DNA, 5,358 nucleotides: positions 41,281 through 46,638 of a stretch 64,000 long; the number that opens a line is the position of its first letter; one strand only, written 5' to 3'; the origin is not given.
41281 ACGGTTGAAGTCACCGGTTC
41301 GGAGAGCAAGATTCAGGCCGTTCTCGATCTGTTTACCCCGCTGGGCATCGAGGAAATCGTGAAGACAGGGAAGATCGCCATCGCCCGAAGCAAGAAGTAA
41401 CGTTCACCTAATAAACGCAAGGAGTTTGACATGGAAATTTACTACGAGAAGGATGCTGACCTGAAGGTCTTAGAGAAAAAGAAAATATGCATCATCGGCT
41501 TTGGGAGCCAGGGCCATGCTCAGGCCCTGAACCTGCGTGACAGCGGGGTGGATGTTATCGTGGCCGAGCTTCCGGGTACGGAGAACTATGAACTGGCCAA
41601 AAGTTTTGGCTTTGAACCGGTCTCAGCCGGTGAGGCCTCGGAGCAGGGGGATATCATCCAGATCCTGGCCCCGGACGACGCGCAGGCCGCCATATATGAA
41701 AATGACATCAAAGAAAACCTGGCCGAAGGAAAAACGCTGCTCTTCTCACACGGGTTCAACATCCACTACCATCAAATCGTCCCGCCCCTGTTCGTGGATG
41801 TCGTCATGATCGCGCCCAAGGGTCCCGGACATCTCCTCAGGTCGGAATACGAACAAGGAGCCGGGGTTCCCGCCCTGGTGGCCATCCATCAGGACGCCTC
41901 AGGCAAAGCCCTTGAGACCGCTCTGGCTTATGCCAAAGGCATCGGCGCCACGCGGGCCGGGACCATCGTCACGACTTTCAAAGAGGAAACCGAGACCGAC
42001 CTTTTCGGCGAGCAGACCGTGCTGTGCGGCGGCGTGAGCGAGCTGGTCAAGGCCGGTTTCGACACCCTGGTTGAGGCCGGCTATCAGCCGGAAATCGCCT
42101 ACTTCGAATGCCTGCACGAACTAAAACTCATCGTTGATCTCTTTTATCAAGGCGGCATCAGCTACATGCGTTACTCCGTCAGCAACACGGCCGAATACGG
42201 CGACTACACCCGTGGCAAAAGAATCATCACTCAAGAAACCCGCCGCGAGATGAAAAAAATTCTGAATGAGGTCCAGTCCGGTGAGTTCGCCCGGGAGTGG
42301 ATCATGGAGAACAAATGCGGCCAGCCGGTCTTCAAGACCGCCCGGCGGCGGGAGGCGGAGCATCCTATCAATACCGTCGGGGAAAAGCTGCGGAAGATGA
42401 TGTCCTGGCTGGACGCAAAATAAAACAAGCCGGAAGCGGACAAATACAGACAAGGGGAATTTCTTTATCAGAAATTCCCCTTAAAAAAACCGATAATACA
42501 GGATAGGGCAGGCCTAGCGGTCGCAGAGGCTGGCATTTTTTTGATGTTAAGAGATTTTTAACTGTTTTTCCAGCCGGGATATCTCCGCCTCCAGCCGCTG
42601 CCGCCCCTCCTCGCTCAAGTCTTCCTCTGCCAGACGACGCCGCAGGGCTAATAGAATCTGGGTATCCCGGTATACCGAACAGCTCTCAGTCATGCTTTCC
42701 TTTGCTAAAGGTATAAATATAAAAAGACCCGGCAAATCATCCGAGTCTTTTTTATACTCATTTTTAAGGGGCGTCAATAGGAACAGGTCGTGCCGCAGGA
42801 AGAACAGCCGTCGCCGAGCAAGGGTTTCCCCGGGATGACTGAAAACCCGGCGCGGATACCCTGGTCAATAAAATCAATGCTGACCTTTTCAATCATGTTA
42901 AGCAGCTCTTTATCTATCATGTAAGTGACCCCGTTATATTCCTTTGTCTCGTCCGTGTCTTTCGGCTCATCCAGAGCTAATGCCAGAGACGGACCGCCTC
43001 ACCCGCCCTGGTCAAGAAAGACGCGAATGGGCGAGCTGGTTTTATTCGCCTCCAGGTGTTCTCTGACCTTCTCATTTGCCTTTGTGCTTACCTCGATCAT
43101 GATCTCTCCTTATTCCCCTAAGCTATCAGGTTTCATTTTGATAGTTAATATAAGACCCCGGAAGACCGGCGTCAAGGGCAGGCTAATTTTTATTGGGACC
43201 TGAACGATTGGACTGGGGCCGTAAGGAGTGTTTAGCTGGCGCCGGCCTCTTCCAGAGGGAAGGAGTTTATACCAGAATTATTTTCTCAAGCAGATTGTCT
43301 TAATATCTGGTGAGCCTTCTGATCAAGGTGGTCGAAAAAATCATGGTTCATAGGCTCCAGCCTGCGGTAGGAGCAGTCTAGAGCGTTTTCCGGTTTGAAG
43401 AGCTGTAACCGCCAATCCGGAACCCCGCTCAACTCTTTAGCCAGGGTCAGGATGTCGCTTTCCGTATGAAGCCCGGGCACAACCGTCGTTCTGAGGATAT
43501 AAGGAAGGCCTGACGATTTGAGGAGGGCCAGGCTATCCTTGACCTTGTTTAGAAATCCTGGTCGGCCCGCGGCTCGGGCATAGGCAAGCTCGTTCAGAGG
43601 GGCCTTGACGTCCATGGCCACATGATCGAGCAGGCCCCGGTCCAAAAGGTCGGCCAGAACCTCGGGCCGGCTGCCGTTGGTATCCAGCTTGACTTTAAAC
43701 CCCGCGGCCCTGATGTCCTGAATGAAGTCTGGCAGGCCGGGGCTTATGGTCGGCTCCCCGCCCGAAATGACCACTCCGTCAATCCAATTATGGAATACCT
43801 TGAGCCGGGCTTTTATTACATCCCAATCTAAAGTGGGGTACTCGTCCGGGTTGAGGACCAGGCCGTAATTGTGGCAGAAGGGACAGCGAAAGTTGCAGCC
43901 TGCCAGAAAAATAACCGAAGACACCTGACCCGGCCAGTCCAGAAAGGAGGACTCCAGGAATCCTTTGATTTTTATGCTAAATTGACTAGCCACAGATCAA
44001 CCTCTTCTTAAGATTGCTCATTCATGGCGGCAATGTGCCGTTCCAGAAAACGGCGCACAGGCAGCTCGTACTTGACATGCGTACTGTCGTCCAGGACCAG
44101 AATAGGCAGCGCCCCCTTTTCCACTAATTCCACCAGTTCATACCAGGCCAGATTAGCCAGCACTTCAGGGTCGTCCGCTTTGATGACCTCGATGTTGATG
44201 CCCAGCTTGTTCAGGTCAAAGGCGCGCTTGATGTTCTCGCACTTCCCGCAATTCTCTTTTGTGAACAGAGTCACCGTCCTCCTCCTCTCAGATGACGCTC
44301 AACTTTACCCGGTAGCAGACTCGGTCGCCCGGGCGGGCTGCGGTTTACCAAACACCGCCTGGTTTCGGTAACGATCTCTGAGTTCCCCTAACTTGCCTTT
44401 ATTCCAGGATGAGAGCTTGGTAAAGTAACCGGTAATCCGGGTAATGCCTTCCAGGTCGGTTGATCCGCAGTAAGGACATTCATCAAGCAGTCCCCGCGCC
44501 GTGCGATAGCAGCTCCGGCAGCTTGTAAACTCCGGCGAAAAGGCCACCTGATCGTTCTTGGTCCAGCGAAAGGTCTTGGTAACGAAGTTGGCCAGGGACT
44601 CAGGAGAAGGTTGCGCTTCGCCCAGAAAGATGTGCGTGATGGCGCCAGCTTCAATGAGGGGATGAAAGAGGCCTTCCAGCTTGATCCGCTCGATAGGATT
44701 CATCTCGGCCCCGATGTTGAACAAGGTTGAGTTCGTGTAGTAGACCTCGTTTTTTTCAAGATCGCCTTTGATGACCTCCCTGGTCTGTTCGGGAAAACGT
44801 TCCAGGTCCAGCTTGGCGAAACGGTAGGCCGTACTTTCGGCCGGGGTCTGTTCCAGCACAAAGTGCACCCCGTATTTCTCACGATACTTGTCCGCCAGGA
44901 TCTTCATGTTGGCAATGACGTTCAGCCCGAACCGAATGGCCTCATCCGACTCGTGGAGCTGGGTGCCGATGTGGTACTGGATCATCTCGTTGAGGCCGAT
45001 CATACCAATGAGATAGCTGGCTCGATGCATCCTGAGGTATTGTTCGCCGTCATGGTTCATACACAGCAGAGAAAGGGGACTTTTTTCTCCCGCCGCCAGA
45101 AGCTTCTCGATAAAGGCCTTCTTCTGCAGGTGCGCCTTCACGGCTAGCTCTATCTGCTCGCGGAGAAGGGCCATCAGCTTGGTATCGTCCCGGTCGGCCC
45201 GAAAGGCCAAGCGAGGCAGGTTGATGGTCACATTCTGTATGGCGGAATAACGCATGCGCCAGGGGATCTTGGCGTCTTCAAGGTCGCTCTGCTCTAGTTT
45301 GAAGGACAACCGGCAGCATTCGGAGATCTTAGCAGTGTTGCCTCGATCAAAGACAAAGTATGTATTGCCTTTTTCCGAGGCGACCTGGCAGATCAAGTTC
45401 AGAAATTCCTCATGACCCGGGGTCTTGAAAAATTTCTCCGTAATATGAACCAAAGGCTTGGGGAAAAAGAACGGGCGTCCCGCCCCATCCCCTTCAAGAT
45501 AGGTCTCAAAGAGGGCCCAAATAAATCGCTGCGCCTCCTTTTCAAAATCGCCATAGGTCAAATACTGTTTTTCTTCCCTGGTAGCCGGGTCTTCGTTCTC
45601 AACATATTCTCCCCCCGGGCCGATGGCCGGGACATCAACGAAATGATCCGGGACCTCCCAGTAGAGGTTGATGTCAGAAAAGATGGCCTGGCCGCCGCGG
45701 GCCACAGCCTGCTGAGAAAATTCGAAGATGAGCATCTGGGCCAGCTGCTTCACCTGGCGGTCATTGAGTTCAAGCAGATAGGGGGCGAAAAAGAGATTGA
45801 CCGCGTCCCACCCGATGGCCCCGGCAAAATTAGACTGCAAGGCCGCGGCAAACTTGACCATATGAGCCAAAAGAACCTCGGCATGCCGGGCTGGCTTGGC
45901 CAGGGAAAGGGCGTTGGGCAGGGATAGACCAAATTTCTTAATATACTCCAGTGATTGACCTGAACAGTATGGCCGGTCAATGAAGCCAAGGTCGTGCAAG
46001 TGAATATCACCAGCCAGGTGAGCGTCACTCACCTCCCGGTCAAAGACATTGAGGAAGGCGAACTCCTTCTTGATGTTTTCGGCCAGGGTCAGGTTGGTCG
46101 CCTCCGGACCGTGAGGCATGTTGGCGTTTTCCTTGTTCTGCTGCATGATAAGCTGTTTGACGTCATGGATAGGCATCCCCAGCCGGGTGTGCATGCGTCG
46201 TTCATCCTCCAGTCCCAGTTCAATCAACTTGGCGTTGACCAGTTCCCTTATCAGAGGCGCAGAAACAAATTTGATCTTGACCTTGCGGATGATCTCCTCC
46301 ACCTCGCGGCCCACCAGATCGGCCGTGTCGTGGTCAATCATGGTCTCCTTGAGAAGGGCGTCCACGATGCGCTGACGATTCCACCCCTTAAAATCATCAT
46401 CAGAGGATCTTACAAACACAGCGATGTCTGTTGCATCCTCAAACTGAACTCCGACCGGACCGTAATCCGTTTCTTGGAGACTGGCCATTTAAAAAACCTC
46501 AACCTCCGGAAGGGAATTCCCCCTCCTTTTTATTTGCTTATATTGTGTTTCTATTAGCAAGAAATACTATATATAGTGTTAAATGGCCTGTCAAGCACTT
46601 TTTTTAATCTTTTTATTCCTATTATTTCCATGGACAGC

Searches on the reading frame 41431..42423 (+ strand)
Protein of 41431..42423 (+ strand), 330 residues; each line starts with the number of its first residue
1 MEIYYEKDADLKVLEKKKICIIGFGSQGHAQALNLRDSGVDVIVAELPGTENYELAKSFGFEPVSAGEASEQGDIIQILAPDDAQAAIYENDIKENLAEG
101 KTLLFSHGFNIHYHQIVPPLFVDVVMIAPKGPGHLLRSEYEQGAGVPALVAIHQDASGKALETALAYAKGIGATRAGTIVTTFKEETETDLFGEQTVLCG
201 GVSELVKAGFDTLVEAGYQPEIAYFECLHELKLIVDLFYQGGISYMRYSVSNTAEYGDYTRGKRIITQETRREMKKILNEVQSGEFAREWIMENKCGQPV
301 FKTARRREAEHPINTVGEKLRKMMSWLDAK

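Call 4: search_protein_families(library=pfam, proteins=[window:41431-42423:+], max_evalue=0.01)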
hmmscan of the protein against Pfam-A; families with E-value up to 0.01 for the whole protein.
window:41431-42423:+ (330 aa): 5 families
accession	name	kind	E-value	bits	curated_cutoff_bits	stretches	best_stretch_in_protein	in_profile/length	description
PF07991.19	KARI_N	-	5.7e-71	237.9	20.6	1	14-177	2-165/165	Acetohydroxy acid isomeroreductase, NADPH-binding domain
PF01450.25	KARI_C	-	1.3e-68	230.3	29.1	1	183-326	1-144/144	Ketol-acid reductoisomerase, C-terminal domain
PF02826.25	2-Hacid_dh_C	-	3.2e-05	23.8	25.1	1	10-84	30-103/178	D-isomer specific 2-hydroxyacid dehydrogenase, NAD binding domain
PF03807.23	F420_oxidored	-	3.4e-05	24.8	21.6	1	18-80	1-67/94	NADP oxidoreductase coenzyme F420-dependent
PF03446.21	NAD_binding_2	-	0.0045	17.5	21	1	18-104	1-90/161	NAD binding domain of 6-phosphogluconate dehydrogenase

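Call 32: find_encoding_contigs(protein=window:41431-42423:+, flank=10000, max_places=4)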
Protein window:41431-42423:+ (330 aa): no gene with exactly this product is on record in the collection.

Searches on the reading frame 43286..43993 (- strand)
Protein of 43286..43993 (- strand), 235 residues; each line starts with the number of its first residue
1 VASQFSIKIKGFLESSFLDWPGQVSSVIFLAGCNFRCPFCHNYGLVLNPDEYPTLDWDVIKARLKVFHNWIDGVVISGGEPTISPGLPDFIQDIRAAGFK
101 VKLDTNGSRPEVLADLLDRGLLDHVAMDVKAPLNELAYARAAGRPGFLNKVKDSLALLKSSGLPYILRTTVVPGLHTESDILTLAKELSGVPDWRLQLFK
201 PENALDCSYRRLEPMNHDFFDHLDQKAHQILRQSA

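Call 4: search_protein_families(library=pfam, proteins=[window:43286-43993:-], max_evalue=0.01)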
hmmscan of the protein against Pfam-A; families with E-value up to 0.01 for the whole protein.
window:43286-43993:- (235 aa): 3 families
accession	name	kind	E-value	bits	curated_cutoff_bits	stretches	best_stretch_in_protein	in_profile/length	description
PF04055.27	Radical_SAM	-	3.5e-26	92.8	29.5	1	28-183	2-161/166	Radical SAM superfamily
PF13353.11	Fer4_12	-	2e-06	28.6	22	1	25-114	7-98/137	4Fe-4S single cluster domain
PF13344.12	Hydrolase_6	-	0.0011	19.4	27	1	71-111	5-43/101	Haloacid dehalogenase-like hydrolase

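Call 5: search_protein_families(library=ncbifam, proteins=[window:43286-43993:-], max_evalue=0.01)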
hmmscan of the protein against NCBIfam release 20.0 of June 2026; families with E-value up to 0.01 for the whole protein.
window:43286-43993:- (235 aa): 38 families (the best 25 are shown)
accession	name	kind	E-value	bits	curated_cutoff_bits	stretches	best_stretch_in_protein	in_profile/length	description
TIGR02495.1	NrdG2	equivalog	4.8e-55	185.9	131.15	1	9-191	2-183/193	anaerobic ribonucleoside-triphosphate reductase activating protein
TIGR02493.1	PFLA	equivalog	7.4e-17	61.5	231.75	1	17-186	10-181/235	pyruvate formate-lyase-activating protein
TIGR04041.1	activase_YjjW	hypoth_equivalog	2e-16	60.2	250.2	2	65-201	103-240/276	YjjW family glycine radical enzyme activase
TIGR02668.1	moaA_archaeal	equivalog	1e-12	47.7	325.25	1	32-207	19-192/303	GTP 3',8-cyclase MoaA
NF001199.0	PRK00164.2-1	equivalog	4e-11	42.6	231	1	32-163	21-150/308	GTP 3',8-cyclase MoaA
TIGR02666.1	moaA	equivalog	1.2e-10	40.9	284.05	1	33-186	20-178/336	GTP 3',8-cyclase MoaA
TIGR02494.1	PFLE_PFLC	subfamily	4.4e-10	39.3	174.35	2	63-180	116-230/293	glycyl-radical enzyme activating protein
NF045646.2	rSAM_Se_TrsS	equivalog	5.4e-10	38.4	490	1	32-185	95-251/441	radical SAM (seleno)protein TrsS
TIGR04317.1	W_rSAM_matur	equivalog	9.8e-09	34.8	380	1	32-134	13-115/349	tungsten cofactor oxidoreductase radical SAM maturase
TIGR02109.1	PQQ_syn_pqqE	equivalog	1.8e-08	33.7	381.35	1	33-188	17-172/358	pyrroloquinoline quinone biosynthesis protein PqqE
TIGR03972.1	rSAM_TYW1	equivalog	2.8e-08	33.2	317.95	1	78-178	127-226/297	4-demethylwyosine synthase TYW1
TIGR03963.1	rSAM_QueE_Clost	equivalog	1.4e-07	31.5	260.1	1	22-132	18-125/219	putative 7-carboxy-7-deazaguanine synthase QueE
NF038283.1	viperin_w_prok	equivalog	3.5e-07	29.7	180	1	31-109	10-94/281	viperin family antiviral radical SAM protein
TIGR04003.1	rSAM_BssD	equivalog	5.8e-07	29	496.45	1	16-42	10-35/314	[benzylsuccinate synthase]-activating enzyme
NF007483.0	PRK10076.1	equivalog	7.3e-07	28.6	326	1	66-182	113-226/292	[formate-C-acetyltransferase]-activating enzyme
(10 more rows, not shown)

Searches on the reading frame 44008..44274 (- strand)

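Call 4: search_protein_families(library=pfam, proteins=[window:44008-44274:-], max_evalue=0.01)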
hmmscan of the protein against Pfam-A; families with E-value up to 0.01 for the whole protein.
window:44008-44274:- (88 aa): 2 families
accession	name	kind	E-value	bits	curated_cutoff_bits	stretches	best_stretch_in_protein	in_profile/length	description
PF00462.30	Glutaredoxin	-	2.1e-05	25.1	22.9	1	2-45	2-44/60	Glutaredoxin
PF05768.20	Glrx-like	-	0.00053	20.7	26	1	2-41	3-44/77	Glutaredoxin-like domain (DUF836)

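Call 5: search_protein_families(library=ncbifam, proteins=[window:44008-44274:-], max_evalue=0.01)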
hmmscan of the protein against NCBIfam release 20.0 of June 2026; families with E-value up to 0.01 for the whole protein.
window:44008-44274:- (88 aa): 3 families
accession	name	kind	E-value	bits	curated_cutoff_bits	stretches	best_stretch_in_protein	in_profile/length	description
TIGR02194.1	GlrX_NrdH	subfamily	0.0011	19.1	85.75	1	2-34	2-32/72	glutaredoxin-like protein NrdH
NF007657.0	PRK10329.1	equivalog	0.005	16.9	131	1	2-36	4-37/81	glutaredoxin-like protein NrdH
NF045501.1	HUGP_GUXX-star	exception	0.0083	15.6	325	1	3-69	169-230/236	HUGP/GUXX-star fusion selenoprotein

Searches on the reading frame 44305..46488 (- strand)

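Call 4: search_protein_families(library=pfam, proteins=[window:44305-46488:-], max_evalue=0.01)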
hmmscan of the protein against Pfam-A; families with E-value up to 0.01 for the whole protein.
window:44305-46488:- (727 aa): 2 families
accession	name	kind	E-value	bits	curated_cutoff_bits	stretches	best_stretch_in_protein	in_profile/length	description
PF13597.11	NRDD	-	2.3e-148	495.8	26.2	1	120-707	1-560/562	Anaerobic ribonucleoside-triphosphate reductase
PF03477.21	ATP-cone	-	0.0011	19.9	25.8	1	26-94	3-73/88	ATP cone domain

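Call 5: search_protein_families(library=ncbifam, proteins=[window:44305-46488:-], max_evalue=0.01)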
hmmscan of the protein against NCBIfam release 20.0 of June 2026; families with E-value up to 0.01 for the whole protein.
window:44305-46488:- (727 aa): 8 families
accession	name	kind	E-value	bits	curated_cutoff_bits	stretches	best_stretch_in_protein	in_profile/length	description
TIGR02487.1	NrdD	equivalog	1.7e-128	429.7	326.35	1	119-708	1-580/581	anaerobic ribonucleoside-triphosphate reductase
NF006126.0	PRK08270.1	equivalog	3.1e-91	306.6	548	1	117-707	115-679/684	ribonucleoside triphosphate reductase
NF006358.0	PRK08579.1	equivalog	8.7e-77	258.7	585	2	111-398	17-290/624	anaerobic ribonucleoside triphosphate reductase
NF005497.0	PRK07111.1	equivalog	1.6e-50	172.2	764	2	416-710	451-744/746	anaerobic ribonucleoside triphosphate reductase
NF006127.0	PRK08271.1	equivalog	1.7e-48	165.6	545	1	147-706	97-624/631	anaerobic ribonucleoside-triphosphate reductase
NF006732.0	PRK09263.1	equivalog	1.3e-41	142.9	657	2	417-709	407-705/712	anaerobic ribonucleoside-triphosphate reductase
TIGR02827.1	RNR_anaer_Bdell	equivalog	4.5e-36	124.5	568.3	1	147-706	66-594/596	anaerobic ribonucleoside-triphosphate reductase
NF011292.0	PRK14704.1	equivalog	8.3e-31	107.2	736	1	488-708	400-616/618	anaerobic ribonucleoside triphosphate reductase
